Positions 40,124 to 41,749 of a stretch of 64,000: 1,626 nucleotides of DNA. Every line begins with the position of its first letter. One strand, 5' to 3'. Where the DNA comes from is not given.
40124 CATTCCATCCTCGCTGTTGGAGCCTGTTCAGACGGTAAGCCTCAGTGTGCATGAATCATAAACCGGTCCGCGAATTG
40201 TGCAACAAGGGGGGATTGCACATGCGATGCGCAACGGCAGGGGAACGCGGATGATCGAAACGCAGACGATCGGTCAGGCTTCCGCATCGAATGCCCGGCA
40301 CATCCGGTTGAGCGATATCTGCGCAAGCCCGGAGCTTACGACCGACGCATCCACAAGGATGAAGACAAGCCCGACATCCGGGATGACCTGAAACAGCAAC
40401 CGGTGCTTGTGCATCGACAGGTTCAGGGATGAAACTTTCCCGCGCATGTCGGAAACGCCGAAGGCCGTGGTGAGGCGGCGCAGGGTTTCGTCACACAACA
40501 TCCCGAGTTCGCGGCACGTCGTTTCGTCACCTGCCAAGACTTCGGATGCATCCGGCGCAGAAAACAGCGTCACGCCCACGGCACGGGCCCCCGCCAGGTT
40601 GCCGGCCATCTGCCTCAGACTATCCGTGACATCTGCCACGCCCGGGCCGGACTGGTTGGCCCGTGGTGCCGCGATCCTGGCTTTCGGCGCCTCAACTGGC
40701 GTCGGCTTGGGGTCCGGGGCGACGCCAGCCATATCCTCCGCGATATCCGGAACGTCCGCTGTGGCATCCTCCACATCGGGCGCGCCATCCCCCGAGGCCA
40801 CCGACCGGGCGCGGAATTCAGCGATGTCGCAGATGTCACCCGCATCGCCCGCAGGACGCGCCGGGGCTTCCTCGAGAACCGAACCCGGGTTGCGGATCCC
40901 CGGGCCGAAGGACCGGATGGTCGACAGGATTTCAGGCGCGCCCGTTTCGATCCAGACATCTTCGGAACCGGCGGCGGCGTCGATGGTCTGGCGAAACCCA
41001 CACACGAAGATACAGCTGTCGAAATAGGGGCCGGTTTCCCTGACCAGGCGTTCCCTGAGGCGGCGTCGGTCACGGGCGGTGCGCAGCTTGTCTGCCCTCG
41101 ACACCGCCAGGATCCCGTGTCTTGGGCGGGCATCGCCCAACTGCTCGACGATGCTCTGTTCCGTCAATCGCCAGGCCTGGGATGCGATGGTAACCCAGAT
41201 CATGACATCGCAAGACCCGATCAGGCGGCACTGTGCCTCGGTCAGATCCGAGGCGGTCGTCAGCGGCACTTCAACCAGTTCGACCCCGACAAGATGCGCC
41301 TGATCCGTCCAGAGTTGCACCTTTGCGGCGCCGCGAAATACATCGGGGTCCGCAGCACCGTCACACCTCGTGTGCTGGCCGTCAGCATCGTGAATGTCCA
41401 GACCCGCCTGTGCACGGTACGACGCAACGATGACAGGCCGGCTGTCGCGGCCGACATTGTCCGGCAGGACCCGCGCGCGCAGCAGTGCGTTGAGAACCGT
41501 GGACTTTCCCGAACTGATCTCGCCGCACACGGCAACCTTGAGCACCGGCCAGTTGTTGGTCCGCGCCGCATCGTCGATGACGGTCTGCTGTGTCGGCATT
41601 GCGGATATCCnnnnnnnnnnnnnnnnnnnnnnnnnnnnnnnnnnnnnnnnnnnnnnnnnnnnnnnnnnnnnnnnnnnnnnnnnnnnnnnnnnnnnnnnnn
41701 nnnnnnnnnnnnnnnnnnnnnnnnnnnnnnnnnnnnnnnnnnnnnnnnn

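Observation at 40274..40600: Rag-like architecture: a GTPase with a C-terminal Roadblock-like domain, next to a free Roadblock protein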

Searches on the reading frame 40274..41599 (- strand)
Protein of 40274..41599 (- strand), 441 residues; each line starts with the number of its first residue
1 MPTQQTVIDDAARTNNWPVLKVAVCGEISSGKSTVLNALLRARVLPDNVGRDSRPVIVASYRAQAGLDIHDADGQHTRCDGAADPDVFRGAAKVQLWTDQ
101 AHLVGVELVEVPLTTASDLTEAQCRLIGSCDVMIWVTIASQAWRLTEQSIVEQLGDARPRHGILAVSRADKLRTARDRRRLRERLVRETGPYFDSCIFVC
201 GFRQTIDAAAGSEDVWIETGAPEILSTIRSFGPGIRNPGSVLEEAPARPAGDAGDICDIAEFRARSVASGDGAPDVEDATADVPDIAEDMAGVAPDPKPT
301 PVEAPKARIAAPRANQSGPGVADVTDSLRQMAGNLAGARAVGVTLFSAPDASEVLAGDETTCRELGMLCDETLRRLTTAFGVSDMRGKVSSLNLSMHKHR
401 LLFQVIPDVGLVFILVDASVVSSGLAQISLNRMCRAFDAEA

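Call 3: search_protein_families(library=pfam, proteins=[window:40274-41599:-], max_evalue=1)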
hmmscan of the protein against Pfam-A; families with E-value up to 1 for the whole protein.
window:40274-41599:- (441 aa): 4 families
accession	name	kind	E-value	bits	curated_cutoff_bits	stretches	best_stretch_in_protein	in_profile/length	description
PF00350.29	Dynamin_N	-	4.5e-10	40.3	27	1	22-66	1-45/168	Dynamin family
PF01926.29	MMR_HSR1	-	0.0085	16.6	21.9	1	21-48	1-28/113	50S ribosome-binding GTPase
PF13555.12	AAA_29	-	0.12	12.6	27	1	22-40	25-43/61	P-loop containing region of AAA domain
PF05049.19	IIGP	-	0.17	11.4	24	1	6-39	22-55/375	Interferon-inducible GTPase (IIGP)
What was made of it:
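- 40880..41599 (-): Short GTPase B (441 aa), G domain (about residues 1-240): P-loop and G4 Asp intact, G3 DxxG replaced by E-V-P-L. Pfam Dynamin_N 4.5e-10, residues 22-66 only (call 3).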

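Call 4: search_protein_families(library=ncbifam, proteins=[window:40274-41599:-], max_evalue=1)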
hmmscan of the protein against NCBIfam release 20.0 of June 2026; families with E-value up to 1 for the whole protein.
window:40274-41599:- (441 aa): 7 families
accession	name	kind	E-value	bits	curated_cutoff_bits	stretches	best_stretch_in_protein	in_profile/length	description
NF052648.1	DynmDynABac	equivalog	0.00081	17.3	1600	1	22-86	44-107/1187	dynamin GTPase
NF000908.1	PRK00089.1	equivalog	0.0037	16.6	237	1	22-44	6-28/291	GTPase Era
TIGR03594.1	GTPase_EngA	equivalog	0.006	15.6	306.7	1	18-42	174-198/432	ribosome biogenesis GTPase Der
TIGR00436.1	era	equivalog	0.097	12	116.25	1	21-42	2-23/270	GTPase Era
TIGR03156.1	GTP_HflX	equivalog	0.13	11.1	216.75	1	14-46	184-216/351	GTPase HflX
TIGR00231.1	small_GTP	domain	0.18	11.6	42.5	1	21-44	5-28/164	GTP-binding protein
TIGR01978.1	sufC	equivalog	0.21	11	212.8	1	381-428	186-231/243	Fe-S cluster assembly ATPase SufC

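Call 6: search_protein_families(library=padloc, proteins=[window:40274-41599:-], max_evalue=1)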
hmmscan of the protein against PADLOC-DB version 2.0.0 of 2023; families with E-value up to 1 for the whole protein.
window:40274-41599:- (441 aa): 3 families
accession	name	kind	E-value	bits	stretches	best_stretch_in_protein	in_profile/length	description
PDLC03839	LeoA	-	0.0016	15.6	1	18-47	56-83/559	-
PDLC01045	Csx3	-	0.039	11.2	1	16-42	106-130/286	Csx3-AAA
PDLC03841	LeoBC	-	0.052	10.6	1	12-77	71-98/601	-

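Call 10: find_homologous_proteins(query=window:40274-41599:-, max_evalue=0.001)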
Query window:40274-41599:- (441 aa): 58 proteins with E <= 0.001 among 8000 candidates.
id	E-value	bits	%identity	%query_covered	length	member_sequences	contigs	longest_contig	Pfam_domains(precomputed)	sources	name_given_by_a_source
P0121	3.7e-261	885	91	100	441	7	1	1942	PF00350.30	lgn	-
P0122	2.7e-148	513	84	65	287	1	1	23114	-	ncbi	ncbi:MAG: hypothetical protein RIB61_06025, partial [Roseicyclus sp.]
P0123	6.3e-124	432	84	55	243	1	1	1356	-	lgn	-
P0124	2.3e-110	388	46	99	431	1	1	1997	PF00350.30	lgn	-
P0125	6.1e-101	357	45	100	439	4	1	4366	PF01926.30,PF00350.30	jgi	jgi:hypothetical protein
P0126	4.3e-100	354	59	53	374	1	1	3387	PF00350.30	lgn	-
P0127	9.1e-100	353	41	99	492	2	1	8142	PF00350.30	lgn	-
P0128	1.2e-95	339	41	100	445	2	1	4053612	PF01926.30,PF00350.30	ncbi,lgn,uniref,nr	ncbi:dynamin family protein [Oceanicola sp. D3]|uniref:dynamin family protein n=1 Tax=Oceanicola sp.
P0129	2.1e-94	335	41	99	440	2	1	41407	PF01926.30,PF00350.30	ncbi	-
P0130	1.4e-93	333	55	49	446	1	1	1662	PF00350.30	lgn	-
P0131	4.9e-93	331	52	54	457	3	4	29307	PF00350.30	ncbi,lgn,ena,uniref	ncbi:dynamin family protein [Vannielia litorea]|uniref:dynamin family protein n=1 Tax=Vannielia lito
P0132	1.0e-86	310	60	49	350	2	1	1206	PF00350.30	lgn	-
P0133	1.3e-86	310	42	94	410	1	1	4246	PF01926.30,PF00350.30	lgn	-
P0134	1.3e-83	300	56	48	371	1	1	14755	PF00350.30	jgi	jgi:hypothetical protein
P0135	1.7e-83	299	56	49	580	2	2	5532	PF00350.30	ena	-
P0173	3.4e-45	173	31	95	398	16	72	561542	PF00350.30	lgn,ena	-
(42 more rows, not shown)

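Call 29: find_encoding_contigs(protein=P0128, flank=10000, max_places=2)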
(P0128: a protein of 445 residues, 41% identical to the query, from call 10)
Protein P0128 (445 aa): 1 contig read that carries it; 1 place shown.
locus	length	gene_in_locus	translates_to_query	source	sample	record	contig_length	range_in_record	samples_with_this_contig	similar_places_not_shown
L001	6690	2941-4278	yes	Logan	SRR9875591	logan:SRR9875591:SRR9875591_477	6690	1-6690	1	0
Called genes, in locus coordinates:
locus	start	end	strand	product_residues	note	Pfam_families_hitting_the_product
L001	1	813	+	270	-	?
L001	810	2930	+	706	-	PF00350:Dynamin_N, PF01926:MMR_HSR1 (faint), PF00009:GTP_EFTU (weak)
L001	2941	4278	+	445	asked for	PF00350:Dynamin_N, PF01926:MMR_HSR1 (faint)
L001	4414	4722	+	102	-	-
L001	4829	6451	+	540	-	PF00732:GMC_oxred_N, PF05199:GMC_oxred_C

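Call 30: find_encoding_contigs(protein=P0173, flank=10000, max_places=2)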
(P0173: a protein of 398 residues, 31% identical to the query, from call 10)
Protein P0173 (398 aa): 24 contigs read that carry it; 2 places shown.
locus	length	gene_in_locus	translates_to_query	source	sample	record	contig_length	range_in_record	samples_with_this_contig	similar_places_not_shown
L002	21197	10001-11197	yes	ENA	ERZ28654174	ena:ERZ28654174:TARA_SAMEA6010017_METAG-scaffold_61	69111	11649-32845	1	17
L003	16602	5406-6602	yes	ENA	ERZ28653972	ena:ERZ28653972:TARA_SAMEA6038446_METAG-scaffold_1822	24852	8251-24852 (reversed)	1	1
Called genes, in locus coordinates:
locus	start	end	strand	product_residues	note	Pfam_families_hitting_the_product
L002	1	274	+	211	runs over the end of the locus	-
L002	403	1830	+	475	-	PF04174:CP_ATPgrasp_1, PF14403:CP_ATPgrasp_2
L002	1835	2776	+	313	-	PF04168:Alpha-E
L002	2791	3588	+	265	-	PF08379:Bact_transglu_N, PF01841:Transglut_core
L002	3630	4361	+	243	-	PF00227:Proteasome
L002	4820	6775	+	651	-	PF00009:GTP_EFTU (faint), PF00350:Dynamin_N, PF01926:MMR_HSR1 (faint)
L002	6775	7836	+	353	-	PF00350:Dynamin_N (weak), PF01926:MMR_HSR1 (faint)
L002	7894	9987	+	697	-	PF00009:GTP_EFTU (faint), PF00350:Dynamin_N, PF01926:MMR_HSR1 (faint)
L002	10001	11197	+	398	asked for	PF00350:Dynamin_N (weak)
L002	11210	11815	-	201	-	PF03548:LolA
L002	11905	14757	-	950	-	PF13491:FtsK_4TM, PF17854:FtsK_alpha, PF01580:FtsK_SpoIIIE, PF09397:FtsK_gamma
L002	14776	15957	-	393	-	PF00155:Aminotran_1_2, PF12897:Asp_aminotransf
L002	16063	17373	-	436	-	PF01425:Amidase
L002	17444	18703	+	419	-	PF07992:Pyr_redox_2 (weak), PF01494:FAD_binding_3, PF04820:Trp_halogenase (faint), PF05834:Lycopene_cycl (faint)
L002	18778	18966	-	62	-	PF03966:Trm112p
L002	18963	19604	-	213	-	PF02190:LON_substr_bdg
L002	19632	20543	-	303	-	PF00085:Thioredoxin, PF13098:Thioredoxin_2 (faint), PF14559:TPR_19, PF13431:TPR_17 (faint), PF14559:TPR_19, PF14561:TPR_20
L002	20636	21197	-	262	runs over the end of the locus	PF03372:Exo_endo_phos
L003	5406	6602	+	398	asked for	PF00350:Dynamin_N (weak)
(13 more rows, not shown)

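Call 36: find_related_loci(query=A1, collection=genome_contigs, flank=10000)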
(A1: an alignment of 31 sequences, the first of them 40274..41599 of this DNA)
Query A1 (441 aa) in genome_contigs; peptide patterns used: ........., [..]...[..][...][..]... (x = any residue, [..] = any of these).
284 stretches matched a pattern; 66 encode a relative of the query (tblastn E <= 1e-3); 64 distinct loci.
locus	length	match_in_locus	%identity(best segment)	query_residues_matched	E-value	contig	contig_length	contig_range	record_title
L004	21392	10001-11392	42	15-435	1e-98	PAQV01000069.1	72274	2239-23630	MAG: Rhodobacteraceae bacterium isolate SP126 MHASMcontig_2713753, whole genome shotgun sequence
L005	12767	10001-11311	41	5-441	1e-88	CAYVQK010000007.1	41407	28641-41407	MAG TPA_asm: uncultured Oceanicola sp. isolate SRP321284_co1_161 genome assembly, contig: NODE_1053_length_41407_cov_24.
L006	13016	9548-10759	41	25-435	1e-86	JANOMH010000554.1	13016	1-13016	MAG: Rhodobacterales bacterium isolate VAR_45_metabat_132 VAR_45_k141_2635609, whole genome shotgun sequence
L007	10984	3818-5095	38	21-434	3e-79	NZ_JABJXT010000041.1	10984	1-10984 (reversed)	Pseudogemmobacter hezensis strain D13-10-4-6 Scaffold41, whole genome shotgun sequence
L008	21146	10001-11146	37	19-436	5e-79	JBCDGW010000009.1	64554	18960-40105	MAG: Pseudomonadota bacterium isolate P01_H01_bin.141 k141_2027206_length_64554_cov_17.2895, whole genome shotgun sequen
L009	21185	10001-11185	39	20-435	1e-76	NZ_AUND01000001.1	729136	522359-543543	Thioclava pacifica DSM 10166 contig1, whole genome shotgun sequence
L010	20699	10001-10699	53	4-237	5e-75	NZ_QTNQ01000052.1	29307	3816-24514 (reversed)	Vannielia litorea strain EBW16 NODE_52_length_29307_cov_24.5691, whole genome shotgun sequence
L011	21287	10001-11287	38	20-433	3e-74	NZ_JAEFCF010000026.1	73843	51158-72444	Paracoccus sp. IB05 NODE_26_length_73843_cov_98.071367, whole genome shotgun sequence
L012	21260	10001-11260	38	20-434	6e-73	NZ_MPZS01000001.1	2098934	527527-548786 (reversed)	Thioclava marina strain 11.10-0-13 contig1, whole genome shotgun sequence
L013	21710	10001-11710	56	18-439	4e-72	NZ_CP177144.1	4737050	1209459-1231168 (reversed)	Marinibacterium sp. SX1 chromosome, complete genome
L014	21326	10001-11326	35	9-433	9e-68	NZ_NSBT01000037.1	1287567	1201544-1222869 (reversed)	Actibacterium ureilyticum strain LS-811 LS-811_S37_1287567bp, whole genome shotgun sequence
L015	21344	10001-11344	34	20-433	3e-64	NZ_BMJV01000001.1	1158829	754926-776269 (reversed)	Salipiger pallidus strain CGMCC 1.15762 sequence01, whole genome shotgun sequence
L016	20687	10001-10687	49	1-228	2e-63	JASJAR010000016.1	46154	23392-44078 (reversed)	MAG: Paracoccaceae bacterium isolate MO_005.B9 MO_005.c_80, whole genome shotgun sequence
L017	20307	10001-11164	35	10-433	5e-63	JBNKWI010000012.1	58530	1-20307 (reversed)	MAG: Paracoccaceae bacterium isolate A1.bin.17.strict NODE_12_length_58530_cov_7.212598, whole genome shotgun sequence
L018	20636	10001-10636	50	20-231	8e-63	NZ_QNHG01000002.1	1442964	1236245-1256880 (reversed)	Pseudogemmobacter bohemicus strain Cd-10 scaffold00002, whole genome shotgun sequence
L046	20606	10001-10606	35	19-220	2e-30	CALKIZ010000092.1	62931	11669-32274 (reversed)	MAG: uncultured Neomegalonema sp. isolate H1_Bin_Bin_59_1 genome assembly, contig: c_000000539866, whole genome shotgun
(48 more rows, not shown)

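Call 47: search_solved_structures(query=A1, max_evalue=0.01)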
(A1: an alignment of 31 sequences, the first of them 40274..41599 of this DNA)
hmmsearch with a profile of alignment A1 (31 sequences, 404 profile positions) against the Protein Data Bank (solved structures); distinct sequences matched with E-value up to 0.01: 17.
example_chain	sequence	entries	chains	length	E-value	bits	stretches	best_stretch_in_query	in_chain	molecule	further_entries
2j68_A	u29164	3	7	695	6e-07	32.4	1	8-86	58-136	BACTERIAL DYNAMIN-LIKE PROTEIN | DYNAMIN FAMILY PROTEIN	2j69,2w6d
6jfk_A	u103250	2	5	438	2.4e-06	30.4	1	15-82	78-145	Mitofusin-2,cDNA FLJ57997, highly similar to Transmembrane GTPase MFN2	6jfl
5go4_A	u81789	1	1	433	3.6e-06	29.8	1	16-78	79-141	Mitofusin-1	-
5owv_C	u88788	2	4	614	3.9e-06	29.7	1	18-238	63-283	GTP-binding protein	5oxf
5goe_A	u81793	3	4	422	6.4e-06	29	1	16-78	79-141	Mitofusin-1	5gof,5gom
5gnt_A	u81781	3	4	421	8e-06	28.7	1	16-78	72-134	Mitofusin-1 | Mitofusin-1,Mitofusin-1 fusion protein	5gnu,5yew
5yew_A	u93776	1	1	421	8.8e-06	28.6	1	16-80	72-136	Mitofusin-1,Mitofusin-1 fusion protein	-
7aoi_XL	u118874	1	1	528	1.4e-05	27.9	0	8-40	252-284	GTP-binding protein, putative,mt-EngA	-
6yxx_EA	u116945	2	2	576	1.9e-05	27.4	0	8-40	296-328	mt-EngA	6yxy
7am2_BU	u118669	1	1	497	2.3e-05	27.1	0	17-46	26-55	GTPase Der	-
6jfm_A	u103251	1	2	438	3.8e-05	26.4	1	15-82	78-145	Mitofusin-2,Mitofusin-2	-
9kff_A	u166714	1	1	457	0.00023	23.9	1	16-47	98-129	Mitofusin FZO1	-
5gnr_A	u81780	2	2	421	0.0003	23.5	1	16-78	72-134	Mitofusin-1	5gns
9kfe_A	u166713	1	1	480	0.00055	22.6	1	18-47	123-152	Mitofusin FZO1,Mitofusin FZO1,Fzo1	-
5owv_A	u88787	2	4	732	0.0017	21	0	11-46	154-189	GTP-binding protein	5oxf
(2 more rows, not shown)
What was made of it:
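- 40880..41599 (-): A profile of the family hits BDLP 2j68, mitofusins and Cj-DLP2 5owv_C across the whole G domain (call 47).
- On Rag/Gtr GTPase family: The PDB profile hits are BDLP, mitofusins and Cj-DLP2 (call 47).
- On Dynamin superfamily / bacterial dynamin-like proteins (441-aa protein): The family profile aligns with Cj-DLP2 over positions 18-238 (call 47).
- Closest known: Bacterial dynamin-like proteins that act in pairs. Same: The G-domain sequence affinity is to BDLP, mitofusin and Cj-DLP2 (call 47).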

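Call 64: search_dna_similar(query=window:40274-41599:-, collection=plasmids, mode=protein, max_rows=15)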
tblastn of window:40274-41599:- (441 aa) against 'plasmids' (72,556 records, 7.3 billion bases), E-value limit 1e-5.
Records with a match: 5; places in all: 5; records where one place covers at least 80% of the query: 0.
Best place of each record, by identity: <60% 5.
By first word of the organism name: Ruegeria 4; Rhodobacter 1.
By predicted mobility (MOB-suite, as given by PLSDB): non-mobilizable 5.
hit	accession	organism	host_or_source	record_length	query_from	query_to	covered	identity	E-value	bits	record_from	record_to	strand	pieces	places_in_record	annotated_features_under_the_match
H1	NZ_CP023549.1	Rhodobacter sp. CZR27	cell culture,paddy soil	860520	20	220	46%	41.3%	3e-22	107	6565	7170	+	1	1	dynamin family protein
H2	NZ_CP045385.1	Ruegeria sp. THAF33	pure culture,Surface of a polyethylene ...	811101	13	228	49%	27.5%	7e-7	59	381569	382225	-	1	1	dynamin family protein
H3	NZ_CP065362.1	Ruegeria sp. SCSIO 43209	Galaxea fascicularis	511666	13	167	35%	28.9%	7e-7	59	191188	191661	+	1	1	dynamin family protein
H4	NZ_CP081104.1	Ruegeria conchae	-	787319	13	167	35%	28.9%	7e-7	59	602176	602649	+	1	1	dynamin family protein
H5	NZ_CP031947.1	Ruegeria sp. AD91A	-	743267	13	167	35%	28.9%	2e-6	58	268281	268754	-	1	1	dynamin family protein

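Call 72: get_annotated_region(hit=H1, flank=9000)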
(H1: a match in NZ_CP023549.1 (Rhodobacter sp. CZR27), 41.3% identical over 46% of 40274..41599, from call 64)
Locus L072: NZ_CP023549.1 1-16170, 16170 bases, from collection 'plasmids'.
description: Rhodobacter sp. CZR27 plasmid unnamed1, complete sequence
organism: Rhodobacter sp. CZR27 (NCBI taxid 2033869)
taxonomy: Bacteria; Pseudomonadota; Alphaproteobacteria; Rhodobacterales; Paracoccaceae; Rhodobacter; Rhodobacter sp. CZR27
host: -; source: cell culture,paddy soil; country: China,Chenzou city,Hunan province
typing (MOB-suite, as given by PLSDB): non-mobilizable
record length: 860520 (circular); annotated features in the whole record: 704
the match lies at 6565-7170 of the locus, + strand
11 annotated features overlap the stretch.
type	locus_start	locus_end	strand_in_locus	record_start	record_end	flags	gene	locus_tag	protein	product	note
CDS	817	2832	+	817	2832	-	-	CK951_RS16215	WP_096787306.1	dynamin family protein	-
CDS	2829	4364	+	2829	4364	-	-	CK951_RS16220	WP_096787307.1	dynamin family protein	-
CDS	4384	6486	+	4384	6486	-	-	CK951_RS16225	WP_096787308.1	dynamin family protein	-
CDS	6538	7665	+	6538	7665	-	-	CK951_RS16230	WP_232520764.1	dynamin family protein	-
CDS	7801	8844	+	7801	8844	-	-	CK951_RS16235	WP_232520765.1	sensor histidine kinase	GO:0007165 - signal transduction [Evidence IEA]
CDS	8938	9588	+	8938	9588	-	-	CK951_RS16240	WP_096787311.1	DUF6781 family protein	-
CDS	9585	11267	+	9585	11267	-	-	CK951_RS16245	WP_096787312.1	AarF/UbiB family protein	-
CDS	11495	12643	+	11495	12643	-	-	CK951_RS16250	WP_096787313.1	acyltransferase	-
CDS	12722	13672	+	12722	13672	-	-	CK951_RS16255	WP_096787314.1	phosphoribosyltransferase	-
CDS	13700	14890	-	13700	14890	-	-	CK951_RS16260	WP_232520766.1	glycosyltransferase family 4 protein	-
CDS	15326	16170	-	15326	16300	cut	-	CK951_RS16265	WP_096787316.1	phosphoribosyltransferase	-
